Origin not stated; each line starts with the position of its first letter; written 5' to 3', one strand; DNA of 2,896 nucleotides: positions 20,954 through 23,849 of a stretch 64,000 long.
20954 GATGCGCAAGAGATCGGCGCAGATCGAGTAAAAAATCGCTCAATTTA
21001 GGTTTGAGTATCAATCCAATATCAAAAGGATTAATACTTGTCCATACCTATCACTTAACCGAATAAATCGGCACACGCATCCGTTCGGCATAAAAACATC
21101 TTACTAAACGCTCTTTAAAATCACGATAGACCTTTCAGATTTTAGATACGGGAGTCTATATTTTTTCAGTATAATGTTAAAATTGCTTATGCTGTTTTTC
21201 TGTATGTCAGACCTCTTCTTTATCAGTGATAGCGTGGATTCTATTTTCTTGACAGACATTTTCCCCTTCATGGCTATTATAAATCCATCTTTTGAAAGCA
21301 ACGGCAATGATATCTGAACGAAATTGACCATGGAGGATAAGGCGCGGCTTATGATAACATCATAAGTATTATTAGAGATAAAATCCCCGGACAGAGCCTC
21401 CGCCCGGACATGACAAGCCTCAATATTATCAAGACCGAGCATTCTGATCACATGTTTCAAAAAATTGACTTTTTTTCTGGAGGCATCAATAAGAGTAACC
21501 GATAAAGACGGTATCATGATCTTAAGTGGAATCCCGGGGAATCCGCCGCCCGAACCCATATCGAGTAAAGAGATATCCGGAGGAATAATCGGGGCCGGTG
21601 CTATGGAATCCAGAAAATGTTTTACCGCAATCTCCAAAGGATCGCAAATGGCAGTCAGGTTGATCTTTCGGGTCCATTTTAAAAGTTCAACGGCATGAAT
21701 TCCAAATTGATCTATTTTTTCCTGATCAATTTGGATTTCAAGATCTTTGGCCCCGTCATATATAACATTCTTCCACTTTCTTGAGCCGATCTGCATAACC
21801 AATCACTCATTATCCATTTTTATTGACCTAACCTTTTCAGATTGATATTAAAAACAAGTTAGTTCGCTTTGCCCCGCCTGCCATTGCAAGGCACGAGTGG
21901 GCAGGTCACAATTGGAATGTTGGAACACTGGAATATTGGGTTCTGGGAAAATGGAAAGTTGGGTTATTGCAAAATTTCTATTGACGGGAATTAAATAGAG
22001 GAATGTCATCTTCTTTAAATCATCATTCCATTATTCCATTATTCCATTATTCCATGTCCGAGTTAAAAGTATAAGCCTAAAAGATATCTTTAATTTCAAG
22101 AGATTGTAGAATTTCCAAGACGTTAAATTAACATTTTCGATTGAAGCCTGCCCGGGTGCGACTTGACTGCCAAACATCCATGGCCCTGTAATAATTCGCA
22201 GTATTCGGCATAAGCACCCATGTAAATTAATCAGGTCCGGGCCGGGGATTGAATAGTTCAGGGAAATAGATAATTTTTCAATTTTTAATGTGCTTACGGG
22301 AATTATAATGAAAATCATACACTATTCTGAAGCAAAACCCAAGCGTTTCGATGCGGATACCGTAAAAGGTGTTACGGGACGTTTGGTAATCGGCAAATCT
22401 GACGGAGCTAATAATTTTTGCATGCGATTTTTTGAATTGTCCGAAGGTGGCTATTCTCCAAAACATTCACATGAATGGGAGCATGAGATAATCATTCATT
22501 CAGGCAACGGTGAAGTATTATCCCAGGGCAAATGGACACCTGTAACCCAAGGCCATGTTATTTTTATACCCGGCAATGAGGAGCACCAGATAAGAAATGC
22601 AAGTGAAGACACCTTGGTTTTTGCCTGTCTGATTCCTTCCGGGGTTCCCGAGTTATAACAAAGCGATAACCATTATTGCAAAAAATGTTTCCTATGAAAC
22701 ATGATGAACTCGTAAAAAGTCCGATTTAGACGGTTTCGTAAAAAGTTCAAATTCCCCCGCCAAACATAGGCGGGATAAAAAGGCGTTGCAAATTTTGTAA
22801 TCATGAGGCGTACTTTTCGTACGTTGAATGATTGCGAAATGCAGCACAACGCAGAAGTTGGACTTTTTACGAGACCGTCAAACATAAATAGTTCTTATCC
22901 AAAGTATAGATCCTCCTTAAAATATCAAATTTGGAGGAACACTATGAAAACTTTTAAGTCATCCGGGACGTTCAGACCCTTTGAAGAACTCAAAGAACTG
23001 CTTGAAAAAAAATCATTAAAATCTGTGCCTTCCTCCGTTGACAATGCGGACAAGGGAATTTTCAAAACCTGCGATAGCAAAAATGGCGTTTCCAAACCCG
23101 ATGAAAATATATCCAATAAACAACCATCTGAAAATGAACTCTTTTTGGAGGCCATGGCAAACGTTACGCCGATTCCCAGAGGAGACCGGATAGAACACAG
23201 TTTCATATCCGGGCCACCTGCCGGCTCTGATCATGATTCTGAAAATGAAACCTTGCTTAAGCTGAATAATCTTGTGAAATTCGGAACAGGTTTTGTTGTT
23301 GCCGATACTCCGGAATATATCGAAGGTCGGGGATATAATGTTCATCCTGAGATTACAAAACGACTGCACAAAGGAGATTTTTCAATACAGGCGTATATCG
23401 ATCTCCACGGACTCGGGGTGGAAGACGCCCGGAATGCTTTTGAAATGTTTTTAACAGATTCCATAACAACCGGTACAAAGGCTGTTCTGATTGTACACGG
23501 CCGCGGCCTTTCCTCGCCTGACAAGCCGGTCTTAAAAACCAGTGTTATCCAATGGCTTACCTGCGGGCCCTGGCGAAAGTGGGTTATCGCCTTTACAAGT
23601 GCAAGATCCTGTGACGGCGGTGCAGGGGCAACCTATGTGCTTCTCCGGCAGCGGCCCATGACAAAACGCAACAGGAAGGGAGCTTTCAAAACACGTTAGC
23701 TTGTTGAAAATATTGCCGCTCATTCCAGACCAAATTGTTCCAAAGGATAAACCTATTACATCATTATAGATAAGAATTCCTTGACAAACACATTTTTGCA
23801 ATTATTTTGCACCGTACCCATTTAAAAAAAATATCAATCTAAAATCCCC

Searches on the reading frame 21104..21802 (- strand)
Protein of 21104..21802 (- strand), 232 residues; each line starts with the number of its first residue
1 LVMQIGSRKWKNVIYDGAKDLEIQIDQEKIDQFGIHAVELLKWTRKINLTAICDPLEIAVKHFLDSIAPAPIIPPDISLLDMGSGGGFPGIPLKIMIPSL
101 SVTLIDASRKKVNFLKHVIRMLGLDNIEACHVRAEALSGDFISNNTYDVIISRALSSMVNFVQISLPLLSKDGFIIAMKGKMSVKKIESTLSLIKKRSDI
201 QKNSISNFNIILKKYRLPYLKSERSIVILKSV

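Call 51: search_protein_families(library=pfam, proteins=[window:21104-21802:-], max_evalue=0.0001)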
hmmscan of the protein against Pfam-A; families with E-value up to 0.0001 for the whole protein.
window:21104-21802:- (232 aa): 3 families
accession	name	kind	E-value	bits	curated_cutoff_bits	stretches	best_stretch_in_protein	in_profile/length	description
PF02527.21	GidB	-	1.5e-45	155.3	27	1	32-198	4-167/184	rRNA small subunit methyltransferase G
PF13847.12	Methyltransf_31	-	3e-09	37.2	27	1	76-161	4-93/145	Methyltransferase domain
PF13649.12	Methyltransf_25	-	3.4e-05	24.9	27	1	80-155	2-74/97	Methyltransferase domain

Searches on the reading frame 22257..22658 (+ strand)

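Call 51: search_protein_families(library=pfam, proteins=[window:22257-22658:+], max_evalue=0.0001)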
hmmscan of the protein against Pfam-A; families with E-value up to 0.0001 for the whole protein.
window:22257-22658:+ (133 aa): 2 families
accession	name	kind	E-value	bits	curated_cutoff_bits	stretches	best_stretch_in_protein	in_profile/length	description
PF07883.17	Cupin_2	-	1.1e-13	51.1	27.2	1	58-124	2-68/70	Cupin domain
PF02311.25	AraC_binding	-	8.1e-08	32.5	21.1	1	66-127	16-76/135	AraC-like ligand binding domain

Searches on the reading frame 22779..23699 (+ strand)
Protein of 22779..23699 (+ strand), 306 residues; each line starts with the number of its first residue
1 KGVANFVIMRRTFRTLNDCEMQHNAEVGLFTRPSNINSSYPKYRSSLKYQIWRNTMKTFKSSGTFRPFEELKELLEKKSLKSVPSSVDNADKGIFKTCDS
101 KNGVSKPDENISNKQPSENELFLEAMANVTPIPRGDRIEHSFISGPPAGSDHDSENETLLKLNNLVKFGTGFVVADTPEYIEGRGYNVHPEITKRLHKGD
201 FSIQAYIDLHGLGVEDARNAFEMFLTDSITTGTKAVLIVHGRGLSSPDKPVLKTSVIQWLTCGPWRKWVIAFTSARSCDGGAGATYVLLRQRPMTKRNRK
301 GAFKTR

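Call 51: search_protein_families(library=pfam, proteins=[window:22779-23699:+], max_evalue=0.0001)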
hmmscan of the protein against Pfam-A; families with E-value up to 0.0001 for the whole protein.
window:22779-23699:+ (306 aa): 1 family
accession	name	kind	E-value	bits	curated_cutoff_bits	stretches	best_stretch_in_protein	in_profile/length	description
PF01713.27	Smr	-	2.9e-20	72.6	25.7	1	207-290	1-77/77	Smr domain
